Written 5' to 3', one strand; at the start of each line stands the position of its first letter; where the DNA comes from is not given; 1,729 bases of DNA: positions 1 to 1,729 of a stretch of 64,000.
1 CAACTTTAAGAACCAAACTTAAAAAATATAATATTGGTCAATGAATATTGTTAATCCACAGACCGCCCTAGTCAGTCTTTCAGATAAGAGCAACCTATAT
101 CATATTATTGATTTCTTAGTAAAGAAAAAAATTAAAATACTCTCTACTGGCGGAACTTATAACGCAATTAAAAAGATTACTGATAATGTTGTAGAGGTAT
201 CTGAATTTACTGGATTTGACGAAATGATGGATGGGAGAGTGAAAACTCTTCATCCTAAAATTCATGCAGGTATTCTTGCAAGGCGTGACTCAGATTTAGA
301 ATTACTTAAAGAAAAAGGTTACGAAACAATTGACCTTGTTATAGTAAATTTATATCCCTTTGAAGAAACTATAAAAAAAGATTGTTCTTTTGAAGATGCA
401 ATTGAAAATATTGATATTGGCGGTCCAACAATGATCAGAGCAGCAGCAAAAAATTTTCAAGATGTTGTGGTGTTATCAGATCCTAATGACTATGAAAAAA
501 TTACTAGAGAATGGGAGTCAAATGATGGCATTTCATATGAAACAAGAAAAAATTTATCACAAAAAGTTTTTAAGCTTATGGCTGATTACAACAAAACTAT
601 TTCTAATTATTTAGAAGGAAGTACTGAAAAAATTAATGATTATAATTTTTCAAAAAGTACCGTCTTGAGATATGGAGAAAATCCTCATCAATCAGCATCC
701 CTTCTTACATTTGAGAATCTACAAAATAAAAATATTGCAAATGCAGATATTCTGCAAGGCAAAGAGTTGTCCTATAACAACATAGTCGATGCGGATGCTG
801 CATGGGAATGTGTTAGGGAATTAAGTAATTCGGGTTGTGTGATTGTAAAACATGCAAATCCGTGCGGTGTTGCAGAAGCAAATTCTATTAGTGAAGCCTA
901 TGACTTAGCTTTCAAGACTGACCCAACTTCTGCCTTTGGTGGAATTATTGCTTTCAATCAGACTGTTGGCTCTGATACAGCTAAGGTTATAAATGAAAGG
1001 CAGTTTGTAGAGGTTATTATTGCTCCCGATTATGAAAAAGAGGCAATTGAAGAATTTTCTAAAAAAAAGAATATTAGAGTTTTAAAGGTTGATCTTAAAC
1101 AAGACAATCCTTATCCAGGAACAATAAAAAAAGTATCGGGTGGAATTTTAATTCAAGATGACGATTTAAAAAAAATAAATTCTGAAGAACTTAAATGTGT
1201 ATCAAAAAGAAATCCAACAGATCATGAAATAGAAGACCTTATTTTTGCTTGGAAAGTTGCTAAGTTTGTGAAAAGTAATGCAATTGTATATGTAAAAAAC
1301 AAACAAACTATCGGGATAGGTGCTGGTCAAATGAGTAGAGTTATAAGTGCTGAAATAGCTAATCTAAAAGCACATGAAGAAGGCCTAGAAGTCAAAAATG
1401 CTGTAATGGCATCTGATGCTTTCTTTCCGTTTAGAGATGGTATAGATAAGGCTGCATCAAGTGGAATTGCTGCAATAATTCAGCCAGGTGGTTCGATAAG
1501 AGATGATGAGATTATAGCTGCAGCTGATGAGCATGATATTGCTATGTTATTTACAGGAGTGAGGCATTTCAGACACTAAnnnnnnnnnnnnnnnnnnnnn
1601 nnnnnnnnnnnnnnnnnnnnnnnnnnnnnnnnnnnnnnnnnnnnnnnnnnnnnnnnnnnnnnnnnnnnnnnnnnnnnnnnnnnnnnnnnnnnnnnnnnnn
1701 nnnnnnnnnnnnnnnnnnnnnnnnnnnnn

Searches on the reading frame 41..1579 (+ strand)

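Call 45: search_protein_families(library=pfam, proteins=[window:41-1579:+], max_evalue=0.00001)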
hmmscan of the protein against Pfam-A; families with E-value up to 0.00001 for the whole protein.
window:41-1579:+ (512 aa): 2 families
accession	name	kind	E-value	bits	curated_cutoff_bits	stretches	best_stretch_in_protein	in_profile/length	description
PF01808.24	AICARFT_IMPCHas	-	7.3e-119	397.3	25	1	135-441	1-309/311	AICARFT/IMPCHase bienzyme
PF02142.27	MGS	-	1.6e-19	70.3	24.1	1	21-130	4-94/94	MGS-like domain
